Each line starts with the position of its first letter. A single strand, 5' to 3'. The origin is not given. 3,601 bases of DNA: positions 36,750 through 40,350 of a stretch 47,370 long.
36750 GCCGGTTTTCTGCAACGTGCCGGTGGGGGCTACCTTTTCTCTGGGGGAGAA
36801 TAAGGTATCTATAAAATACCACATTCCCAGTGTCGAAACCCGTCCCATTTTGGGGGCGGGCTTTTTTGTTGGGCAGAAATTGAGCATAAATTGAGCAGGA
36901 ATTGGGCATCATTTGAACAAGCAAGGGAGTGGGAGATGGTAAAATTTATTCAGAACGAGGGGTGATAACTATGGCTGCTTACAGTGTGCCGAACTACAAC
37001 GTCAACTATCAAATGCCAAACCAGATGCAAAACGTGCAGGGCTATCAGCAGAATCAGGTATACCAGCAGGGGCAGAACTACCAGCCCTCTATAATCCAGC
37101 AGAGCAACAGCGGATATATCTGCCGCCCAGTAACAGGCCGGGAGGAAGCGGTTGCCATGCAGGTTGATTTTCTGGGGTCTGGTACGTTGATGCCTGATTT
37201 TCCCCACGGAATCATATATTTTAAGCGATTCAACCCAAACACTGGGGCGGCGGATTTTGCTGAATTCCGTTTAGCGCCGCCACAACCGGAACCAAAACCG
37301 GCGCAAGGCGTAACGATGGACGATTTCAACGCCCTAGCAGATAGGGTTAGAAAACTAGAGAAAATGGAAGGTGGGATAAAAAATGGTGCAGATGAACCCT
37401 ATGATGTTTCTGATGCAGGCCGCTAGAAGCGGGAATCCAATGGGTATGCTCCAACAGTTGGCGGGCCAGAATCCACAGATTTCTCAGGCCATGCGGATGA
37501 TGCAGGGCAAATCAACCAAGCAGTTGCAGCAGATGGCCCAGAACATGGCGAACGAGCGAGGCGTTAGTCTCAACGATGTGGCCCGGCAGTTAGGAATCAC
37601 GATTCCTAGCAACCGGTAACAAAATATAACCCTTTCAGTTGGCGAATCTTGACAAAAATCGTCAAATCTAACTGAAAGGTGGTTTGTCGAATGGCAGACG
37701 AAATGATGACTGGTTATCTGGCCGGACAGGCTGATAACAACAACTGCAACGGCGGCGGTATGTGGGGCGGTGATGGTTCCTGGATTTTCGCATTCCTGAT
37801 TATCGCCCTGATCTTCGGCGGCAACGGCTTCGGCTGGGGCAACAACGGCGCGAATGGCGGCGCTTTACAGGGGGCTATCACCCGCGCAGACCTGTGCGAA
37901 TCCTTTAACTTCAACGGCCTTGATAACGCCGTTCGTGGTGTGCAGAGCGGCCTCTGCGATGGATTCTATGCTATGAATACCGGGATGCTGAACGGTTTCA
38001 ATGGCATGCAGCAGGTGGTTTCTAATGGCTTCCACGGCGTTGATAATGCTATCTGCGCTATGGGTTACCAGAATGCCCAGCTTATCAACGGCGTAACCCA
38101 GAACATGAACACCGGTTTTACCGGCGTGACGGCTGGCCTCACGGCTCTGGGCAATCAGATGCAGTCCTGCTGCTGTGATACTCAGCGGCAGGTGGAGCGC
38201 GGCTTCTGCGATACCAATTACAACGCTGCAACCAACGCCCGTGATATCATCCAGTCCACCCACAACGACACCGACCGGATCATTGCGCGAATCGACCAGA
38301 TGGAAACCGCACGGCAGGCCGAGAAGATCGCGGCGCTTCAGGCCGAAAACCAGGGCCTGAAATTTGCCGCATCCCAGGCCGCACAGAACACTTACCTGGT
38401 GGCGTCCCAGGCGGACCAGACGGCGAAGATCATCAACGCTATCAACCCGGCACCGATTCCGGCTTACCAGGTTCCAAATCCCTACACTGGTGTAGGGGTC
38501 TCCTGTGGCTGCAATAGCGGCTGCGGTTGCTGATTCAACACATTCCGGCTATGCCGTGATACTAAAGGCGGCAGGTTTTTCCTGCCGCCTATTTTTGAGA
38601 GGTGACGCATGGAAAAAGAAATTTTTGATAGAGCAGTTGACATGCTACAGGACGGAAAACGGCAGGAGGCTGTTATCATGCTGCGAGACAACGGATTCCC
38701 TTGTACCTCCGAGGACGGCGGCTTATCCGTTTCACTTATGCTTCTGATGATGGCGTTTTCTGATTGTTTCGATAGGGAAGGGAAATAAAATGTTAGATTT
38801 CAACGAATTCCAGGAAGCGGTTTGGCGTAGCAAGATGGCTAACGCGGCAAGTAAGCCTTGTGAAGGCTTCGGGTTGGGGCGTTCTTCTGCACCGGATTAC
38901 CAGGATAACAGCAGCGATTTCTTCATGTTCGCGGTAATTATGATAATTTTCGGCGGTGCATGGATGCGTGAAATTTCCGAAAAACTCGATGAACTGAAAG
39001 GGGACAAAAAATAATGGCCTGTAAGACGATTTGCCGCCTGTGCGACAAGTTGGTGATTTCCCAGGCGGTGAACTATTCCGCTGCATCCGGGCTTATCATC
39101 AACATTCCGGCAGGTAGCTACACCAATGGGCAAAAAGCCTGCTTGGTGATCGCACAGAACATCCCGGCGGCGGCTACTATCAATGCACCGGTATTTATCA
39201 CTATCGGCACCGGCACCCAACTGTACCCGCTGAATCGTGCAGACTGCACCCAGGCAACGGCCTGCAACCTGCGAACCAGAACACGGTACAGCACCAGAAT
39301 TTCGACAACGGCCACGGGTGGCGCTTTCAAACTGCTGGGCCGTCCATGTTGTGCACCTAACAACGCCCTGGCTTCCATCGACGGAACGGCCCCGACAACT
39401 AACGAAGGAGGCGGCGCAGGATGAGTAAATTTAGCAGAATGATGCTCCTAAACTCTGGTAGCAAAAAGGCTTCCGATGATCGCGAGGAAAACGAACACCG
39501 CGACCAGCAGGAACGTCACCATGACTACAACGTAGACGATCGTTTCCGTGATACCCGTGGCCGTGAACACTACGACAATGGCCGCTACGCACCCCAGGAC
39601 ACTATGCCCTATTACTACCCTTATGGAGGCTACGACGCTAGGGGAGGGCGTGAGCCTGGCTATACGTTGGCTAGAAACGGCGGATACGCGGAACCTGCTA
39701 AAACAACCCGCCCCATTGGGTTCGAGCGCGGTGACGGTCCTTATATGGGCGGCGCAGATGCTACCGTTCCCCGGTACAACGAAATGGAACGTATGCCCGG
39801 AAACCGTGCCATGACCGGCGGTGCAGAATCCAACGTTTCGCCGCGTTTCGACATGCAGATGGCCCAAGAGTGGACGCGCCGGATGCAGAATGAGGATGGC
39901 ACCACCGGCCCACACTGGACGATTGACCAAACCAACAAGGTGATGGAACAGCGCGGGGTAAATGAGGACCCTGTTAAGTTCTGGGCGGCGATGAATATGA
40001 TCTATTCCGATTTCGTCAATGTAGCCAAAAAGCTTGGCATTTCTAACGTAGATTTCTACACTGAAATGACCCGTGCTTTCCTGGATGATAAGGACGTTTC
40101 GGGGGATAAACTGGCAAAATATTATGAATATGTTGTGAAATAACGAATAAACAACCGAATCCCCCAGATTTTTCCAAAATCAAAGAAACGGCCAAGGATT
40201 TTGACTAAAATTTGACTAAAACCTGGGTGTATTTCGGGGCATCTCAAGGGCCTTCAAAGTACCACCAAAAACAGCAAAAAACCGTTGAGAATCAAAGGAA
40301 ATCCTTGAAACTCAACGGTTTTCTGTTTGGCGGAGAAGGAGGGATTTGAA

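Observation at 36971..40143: Seven-gene cassette of low-complexity, Cys-rich and membrane proteins between the lysis module and attP: candidate undescribed accessory system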

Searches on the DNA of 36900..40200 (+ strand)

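Call 11: search_dna_similar(query=window:36900-40200:+, collection=phages, mode=distant)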
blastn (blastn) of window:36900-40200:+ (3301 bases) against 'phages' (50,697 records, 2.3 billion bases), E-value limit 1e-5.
Records with a match: 2; places in all: 2; records where one place covers at least 80% of the query: 0.
Best place of each record, by identity: 80-90% 1; 60-80% 1.
By first word of the organism name: Bacteriophage 2.
By host as written in the record: - 2.
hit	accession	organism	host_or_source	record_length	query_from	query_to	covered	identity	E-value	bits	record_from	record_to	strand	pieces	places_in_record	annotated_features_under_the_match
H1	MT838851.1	Bacteriophage sp.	human fecal samples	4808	2984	3216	7%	68.5%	9e-14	87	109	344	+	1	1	record has no annotation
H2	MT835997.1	Bacteriophage sp.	human fecal samples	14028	1047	1108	2%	83.9%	3e-8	68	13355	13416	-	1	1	record has no annotation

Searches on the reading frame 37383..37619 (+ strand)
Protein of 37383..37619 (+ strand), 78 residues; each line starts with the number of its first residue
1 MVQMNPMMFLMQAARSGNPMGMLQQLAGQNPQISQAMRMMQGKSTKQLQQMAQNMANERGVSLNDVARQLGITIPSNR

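Call 4: search_protein_families(library=pfam, proteins=[window:37383-37619:+], max_evalue=1)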
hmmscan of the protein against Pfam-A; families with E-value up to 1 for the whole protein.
window:37383-37619:+ (78 aa): 8 families
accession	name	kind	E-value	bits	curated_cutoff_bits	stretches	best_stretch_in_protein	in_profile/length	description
PF07498.18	Rho_N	-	0.037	14.4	24.9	0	41-55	3-17/43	Rho termination factor, N-terminal domain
PF22217.1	ACDH-11_C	-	0.038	14.8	27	1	26-74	16-63/122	Acyl-CoA dehydrogenase 11 C-terminal domain-like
PF08010.17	Phage_30_3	-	0.093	13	36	1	5-54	11-60/138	Bacteriophage protein GP30.3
PF07061.16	Swi5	-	0.11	13.1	22.1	1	49-73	54-78/80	Swi5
PF13443.12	HTH_26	-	0.16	12.7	22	1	54-73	4-23/63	Cro/C1-type HTH DNA-binding domain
PF07742.17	BTG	-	0.16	12.1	23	1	29-71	49-91/117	BTG family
PF00570.28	HRDC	-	0.17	12.3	23.8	1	22-54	31-63/68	HRDC domain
PF13542.12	HTH_Tnp_ISL3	-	0.24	11.3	27.4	1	45-73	13-39/51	Helix-turn-helix domain of transposase family ISL3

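Call 5: search_protein_families(library=phrogs, proteins=[window:37383-37619:+], max_evalue=1)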
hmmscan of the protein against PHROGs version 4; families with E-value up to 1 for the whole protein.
window:37383-37619:+ (78 aa): 4 families
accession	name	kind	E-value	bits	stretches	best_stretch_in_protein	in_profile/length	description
phrog_686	-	DNA, RNA and nucleotide metabolism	0.056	14.7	1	20-73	10-61/76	HTH DNA binding protein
phrog_12819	-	unknown function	0.098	14.1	1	4-72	11-75/105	-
phrog_597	-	DNA, RNA and nucleotide metabolism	0.13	13.2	1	24-74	77-126/200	DNA binding protein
phrog_296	-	integration and excision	0.22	11.1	1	28-73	208-253/626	DNA transposition protein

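Call 16: search_protein_families(library=ncbifam, proteins=[window:37383-37619:+], max_evalue=1)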
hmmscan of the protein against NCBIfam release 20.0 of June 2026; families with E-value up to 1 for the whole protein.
window:37383-37619:+ (78 aa): 1 family
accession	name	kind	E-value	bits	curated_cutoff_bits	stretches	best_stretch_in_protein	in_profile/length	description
NF004597.0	PRK05932.1-4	equivalog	0.14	10.6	817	1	22-56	9-41/477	RNA polymerase factor sigma-54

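Call 17: search_protein_families(library=padloc, proteins=[window:37383-37619:+], max_evalue=1)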
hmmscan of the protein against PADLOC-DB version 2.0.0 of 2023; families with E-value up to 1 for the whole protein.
window:37383-37619:+ (78 aa): 0 families

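Call 106: search_protein_families(library=pfam, alignment_id=A9, max_evalue=0.5)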
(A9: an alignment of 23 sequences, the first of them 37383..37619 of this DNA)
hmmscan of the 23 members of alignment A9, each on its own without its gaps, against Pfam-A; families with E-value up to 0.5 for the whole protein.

A. member 1, window:37383-37619:+ (78 aa): 8 families
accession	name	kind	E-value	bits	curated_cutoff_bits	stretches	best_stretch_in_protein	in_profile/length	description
PF07498.18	Rho_N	-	0.037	14.4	24.9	0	41-55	3-17/43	Rho termination factor, N-terminal domain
PF22217.1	ACDH-11_C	-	0.038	14.8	27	1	26-74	16-63/122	Acyl-CoA dehydrogenase 11 C-terminal domain-like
PF08010.17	Phage_30_3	-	0.093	13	36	1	5-54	11-60/138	Bacteriophage protein GP30.3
PF07061.16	Swi5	-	0.11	13.1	22.1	1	49-73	54-78/80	Swi5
PF13443.12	HTH_26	-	0.16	12.7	22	1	54-73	4-23/63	Cro/C1-type HTH DNA-binding domain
PF07742.17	BTG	-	0.16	12.1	23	1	29-71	49-91/117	BTG family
PF00570.28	HRDC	-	0.17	12.3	23.8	1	22-54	31-63/68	HRDC domain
PF13542.12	HTH_Tnp_ISL3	-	0.24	11.3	27.4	1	45-73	13-39/51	Helix-turn-helix domain of transposase family ISL3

B. families by the number of members that match (of 23 scanned): 47 families (the first 25 are shown)
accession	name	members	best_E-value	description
PF14584.11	DUF4446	3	0.059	Protein of unknown function (DUF4446)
PF19443.4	DAHL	2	0.0027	DAHL domain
PF07742.17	BTG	2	0.0041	BTG family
PF00570.28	HRDC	2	0.042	HRDC domain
PF02465.23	FliD_N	2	0.045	Flagellar hook-associated protein 2 N-terminus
PF10244.14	MRP-L51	2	0.096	Mitochondrial ribosomal subunit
PF04751.20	DarP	1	0.00035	Dual-action ribosomal maturation protein DarP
PF20155.4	TMP_3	1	0.0021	Tape measure protein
PF20529.3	DUF6744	1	0.0067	Family of unknown function (DUF6744)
PF09280.16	XPC-binding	1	0.0081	XPC-binding domain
PF11103.14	DUF2887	1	0.0088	Protein of unknown function (DUF2887)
PF08393.18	DHC_N2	1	0.011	Dynein heavy chain, N-terminal region 2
PF17830.6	STI1-HOP_DP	1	0.013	STI1/HOP, DP domain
PF07862.16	Nif11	1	0.015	Nif11 domain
PF21822.3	Phage_TAC_15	1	0.023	Phage tail assembly chaperone protein, TAC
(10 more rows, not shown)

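Call 107: search_solved_structures(query=A9, max_evalue=10)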
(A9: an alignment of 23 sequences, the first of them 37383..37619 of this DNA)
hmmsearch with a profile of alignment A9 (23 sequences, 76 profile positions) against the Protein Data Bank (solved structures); distinct sequences matched with E-value up to 10: 12.
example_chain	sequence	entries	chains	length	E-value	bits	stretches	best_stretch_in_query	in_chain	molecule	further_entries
7bqq_A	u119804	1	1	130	5.7e-05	26.3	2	22-57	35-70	Gogy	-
2xny_M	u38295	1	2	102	0.0029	20.9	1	16-66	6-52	M PROTEIN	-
7unh_A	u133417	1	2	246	0.0059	19.9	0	4-53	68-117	SP2 designed chlorophyll dimer protein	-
2oto_A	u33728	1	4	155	0.0062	19.8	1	16-65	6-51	M protein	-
7uni_A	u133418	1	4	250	0.0065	19.8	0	4-53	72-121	SP2-ZnPPaM designed chlorophyll dimer protein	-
8j07_10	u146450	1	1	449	0.1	15.9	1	9-68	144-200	Dynein regulatory complex protein 10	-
7bqr_A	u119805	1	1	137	0.17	15.2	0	10-44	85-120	Mussoc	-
7aor_ad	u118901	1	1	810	0.38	14.1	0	4-55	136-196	mS51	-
3bbz_A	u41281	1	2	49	0.42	14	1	22-57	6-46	P protein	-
4wfq_A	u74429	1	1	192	0.56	13.5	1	3-42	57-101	Suppressor of stem-loop protein 1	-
8glt_1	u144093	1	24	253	1.6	12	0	23-53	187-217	C2-chlorophyll-comp_O32-15_ctermHis, polyalanine model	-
4fhr_B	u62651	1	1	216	2.1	11.7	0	20-38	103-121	Flagellar motor switch protein FliG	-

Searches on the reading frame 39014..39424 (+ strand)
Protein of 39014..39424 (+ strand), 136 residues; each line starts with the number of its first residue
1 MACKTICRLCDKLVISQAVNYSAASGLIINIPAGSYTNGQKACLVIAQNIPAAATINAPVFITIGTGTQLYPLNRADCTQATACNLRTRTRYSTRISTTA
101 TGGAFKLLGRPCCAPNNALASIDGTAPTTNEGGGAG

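Call 4: search_protein_families(library=pfam, proteins=[window:39014-39424:+], max_evalue=1)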
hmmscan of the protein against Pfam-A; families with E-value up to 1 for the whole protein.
window:39014-39424:+ (136 aa): 1 family
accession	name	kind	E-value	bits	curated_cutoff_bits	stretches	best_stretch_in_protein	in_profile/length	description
PF09391.15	DUF2000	-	0.12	12.7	25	1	41-76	2-37/133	Protein of unknown function (DUF2000)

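Call 5: search_protein_families(library=phrogs, proteins=[window:39014-39424:+], max_evalue=1)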
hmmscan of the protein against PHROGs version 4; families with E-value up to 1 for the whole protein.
window:39014-39424:+ (136 aa): 0 families

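Call 16: search_protein_families(library=ncbifam, proteins=[window:39014-39424:+], max_evalue=1)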
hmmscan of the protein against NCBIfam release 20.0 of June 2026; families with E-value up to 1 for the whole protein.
window:39014-39424:+ (136 aa): 0 families

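Call 17: search_protein_families(library=padloc, proteins=[window:39014-39424:+], max_evalue=1)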
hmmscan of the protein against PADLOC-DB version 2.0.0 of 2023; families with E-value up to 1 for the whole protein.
window:39014-39424:+ (136 aa): 0 families

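Call 36: search_solved_structures(query=A1, max_evalue=10)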
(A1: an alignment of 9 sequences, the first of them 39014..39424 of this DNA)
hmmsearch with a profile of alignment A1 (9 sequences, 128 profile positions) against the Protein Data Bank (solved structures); distinct sequences matched with E-value up to 10: 1.
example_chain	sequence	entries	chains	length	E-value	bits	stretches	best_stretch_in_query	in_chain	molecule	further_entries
6m5y_A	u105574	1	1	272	0.75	12.9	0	18-33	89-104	Galectin-1,Galectin-1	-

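Call 38: find_homologous_proteins(query=window:39014-39424:+)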
Query window:39014-39424:+ (136 aa): 1766 proteins with E <= 0.001 among 1792 candidates; the best 120 are listed.
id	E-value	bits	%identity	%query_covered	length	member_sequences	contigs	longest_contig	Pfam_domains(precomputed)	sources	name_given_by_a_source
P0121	1.2e-79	282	98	100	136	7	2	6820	-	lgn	-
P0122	1.6e-79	282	97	100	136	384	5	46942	-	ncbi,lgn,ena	-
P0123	4.7e-79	281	97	100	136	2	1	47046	-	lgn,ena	-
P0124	1.4e-78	279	96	100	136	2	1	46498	-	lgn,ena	-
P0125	1.3e-74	266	93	100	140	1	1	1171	-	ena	-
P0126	1.0e-72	260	92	90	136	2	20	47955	-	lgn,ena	-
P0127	5.2e-71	254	88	100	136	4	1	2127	-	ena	-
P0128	5.4e-70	251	87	100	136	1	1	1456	-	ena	-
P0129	5.1e-67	242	84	90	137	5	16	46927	-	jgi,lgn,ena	jgi:hypothetical protein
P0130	4.0e-64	232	79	100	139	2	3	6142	-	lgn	-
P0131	4.2e-64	232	79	100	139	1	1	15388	-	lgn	-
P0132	7.3e-64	231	82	93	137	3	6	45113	-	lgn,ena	-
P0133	2.3e-63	230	78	99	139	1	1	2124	-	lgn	-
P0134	4.5e-63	229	78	99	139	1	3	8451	-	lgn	-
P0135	1.4e-62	227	78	100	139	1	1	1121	-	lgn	-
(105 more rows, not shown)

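Call 44: predict_structure(alignment_id=A3)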
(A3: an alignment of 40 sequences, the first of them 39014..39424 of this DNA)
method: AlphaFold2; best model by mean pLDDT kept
length: 136 residues; sequences in the alignment: 40
mean_pLDDT: 72.4   pTM: 0.65
mean pLDDT of the five models: 72.4, 55.4, 52.9, 50.7, 50.2
residues with pLDDT >= 90: 1; 70-90: 95; 50-70: 17; < 50: 23
segments of 3 or more residues with pLDDT < 50: 1-3, 117-136
pLDDT, mean of each block of 10 residues (from residue 1): 55 83 84 82 81 77 85 86 78 79 77 52 40 40
secondary structure, 60 per line:
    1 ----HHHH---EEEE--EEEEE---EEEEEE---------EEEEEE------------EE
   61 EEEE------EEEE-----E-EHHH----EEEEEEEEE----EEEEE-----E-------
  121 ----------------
elements in order: H5-8 E12-15 E18-22 E26-31 E41-46 E59-64 E71-74 E90-98 E103-107
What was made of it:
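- On Radical SAM enzymes (because of CX3CX2C in g6): The protein is 136 aa and predicted all-beta (calls 4, 44).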

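Call 47: fold_search(model_id=the predicted structure, library=pdb)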
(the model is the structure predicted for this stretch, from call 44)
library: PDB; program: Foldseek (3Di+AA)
matches with E <= 10: 135; with E <= 0.001: 0
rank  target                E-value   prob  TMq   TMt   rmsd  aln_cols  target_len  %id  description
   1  9b45_2                2.8e-01  0.60  0.38  0.19   5.3       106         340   12  Pseudomonas phage Pa193 baseplate complex and tail fiber (released 2024-10-16)
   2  4gop_B                5.0e-01  0.18  0.26  0.28   6.7        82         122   16  Structure and Conformational Change of a Replication Protein A Heterotrimer Bound to ssDNA (released 2012-11-28)
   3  2pi2_A                6.7e-01  0.16  0.26  0.27   6.0        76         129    9  Full-length Replication protein A subunits RPA14 and RPA32 (released 2007-10-16)
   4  4jpb_A                8.0e-01  0.13  0.26  0.26  13.0       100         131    8  The structure of a ternary complex between CheA domains P4 and P5 with CheW and with an unzipped fragment of TM14, a c (released 2013-08-28)
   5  2pqa_A                8.5e-01  0.11  0.28  0.30  10.2       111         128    6  Crystal Structure of Full-length Human RPA 14/32 Heterodimer (released 2007-11-13)
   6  1k3r_A                9.0e-01  0.28  0.28  0.17   7.1        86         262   13  Crystal Structure of the Methyltransferase with a Knot from Methanobacterium thermoautotrophicum (released 2002-05-15)
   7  4gn3_J                9.0e-01  0.15  0.25  0.30   6.4        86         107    6  OBody AM1L10 bound to hen egg-white lysozyme (released 2013-08-21)
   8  4glv_H                9.5e-01  0.16  0.26  0.32   6.0        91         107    9  OBody AM3L09 bound to hen egg-white lysozyme (released 2013-08-21)
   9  3ur1_A                9.5e-01  0.10  0.26  0.15  12.6       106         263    8  The structure of a ternary complex between CheA domains P4 and P5 with CheW and with a truncated fragment of TM14, a c (released 2012-03-07)
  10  8r1o_G                9.5e-01  0.08  0.25  0.17  14.6       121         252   12  Structure of C. thermophilum RNA exosome core (released 2024-07-17)
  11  7unb_R                9.5e-01  0.03  0.15  0.15  14.0       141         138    8  Crystal structure of malaria transmission-blocking antigen Pfs48/45-6C variant in complex with human antibodies RUPA-1 (released 2022-08-10)
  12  4gn3_R                1.1e+00  0.08  0.23  0.27   6.5        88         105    7  OBody AM1L10 bound to hen egg-white lysozyme (released 2013-08-21)
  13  4gn3_F                1.1e+00  0.14  0.26  0.30   6.3        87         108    7  OBody AM1L10 bound to hen egg-white lysozyme (released 2013-08-21)
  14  2pi2_B                1.1e+00  0.10  0.27  0.29  10.4       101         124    8  Full-length Replication protein A subunits RPA14 and RPA32 (released 2007-10-16)
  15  2pi2_D                1.2e+00  0.13  0.27  0.29   5.9        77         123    9  Full-length Replication protein A subunits RPA14 and RPA32 (released 2007-10-16)
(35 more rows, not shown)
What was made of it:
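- Tried and rejected: The PDB fold search of the g6 model had a best E of 0.28 (call 47).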

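Call 93: fold_search(model_id=the predicted structure, library=viral)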
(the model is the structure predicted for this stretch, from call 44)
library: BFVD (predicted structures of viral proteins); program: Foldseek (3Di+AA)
matches with E <= 10: 300; with E <= 0.001: 10
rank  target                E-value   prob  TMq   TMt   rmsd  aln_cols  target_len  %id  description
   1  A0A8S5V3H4            1.9e-14  1.00  0.72  0.80   7.0       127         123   52  Uncharacterized protein [Myoviridae sp. ctk6V34]
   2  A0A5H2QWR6            3.1e-10  1.00  0.67  0.73  14.7       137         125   27  (no name in the UniProt tables at hand)
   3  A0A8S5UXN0            6.1e-09  1.00  0.63  0.65  18.5       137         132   28  Uncharacterized protein [Podoviridae sp. ctW0z17]
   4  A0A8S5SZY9            3.4e-08  1.00  0.65  0.80   2.5       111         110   32  Uncharacterized protein [Myoviridae sp. ctWb16]
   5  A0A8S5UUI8            1.1e-06  1.00  0.58  0.48  11.9       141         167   18  Uncharacterized protein [Myoviridae sp. ctP6q2]
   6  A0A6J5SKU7            2.1e-04  1.00  0.48  0.16  15.5       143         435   17  Uncharacterized protein (Fragment) [uncultured Caudovirales phage]
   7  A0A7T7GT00            3.2e-04  1.00  0.46  0.09   3.5        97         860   18  (no name in the UniProt tables at hand)
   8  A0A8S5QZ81            3.4e-04  1.00  0.53  0.58   4.4       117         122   10  Uncharacterized protein [Siphoviridae sp. ctyvQ1]
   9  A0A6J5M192            9.2e-04  1.00  0.46  0.14  12.1       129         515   22  Collagen triple helix repeat [uncultured Caudovirales phage]
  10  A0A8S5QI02            9.8e-04  1.00  0.46  0.32  12.6       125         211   14  Uncharacterized protein [Siphoviridae sp. ctLgc23]
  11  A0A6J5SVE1            1.7e-03  1.00  0.44  0.13  14.2       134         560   15  Uncharacterized protein (Fragment) [uncultured Caudovirales phage]
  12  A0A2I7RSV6            2.2e-03  1.00  0.47  0.15   3.3       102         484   12  (no name in the UniProt tables at hand)
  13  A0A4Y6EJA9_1          3.2e-03  1.00  0.50  0.09   3.9       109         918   12  (no name in the UniProt tables at hand)
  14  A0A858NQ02            3.3e-03  1.00  0.46  0.11  14.6       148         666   16  Putative tail fiber protein [Xanthomonas phage FoX6]
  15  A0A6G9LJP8            5.4e-03  1.00  0.50  0.09  12.0       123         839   14  Tail fiber protein [Pseudomonas phage Epa13]
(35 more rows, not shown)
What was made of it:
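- Its BFVD matches are to tail-fibre, collagen-like and RBP proteins, with E from 2e-4 to 2e-2 (calls 44, 93). The g6 model matches parts of tail-fibre, collagen-like, RBP and tail-collar proteins in BFVD (call 93).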
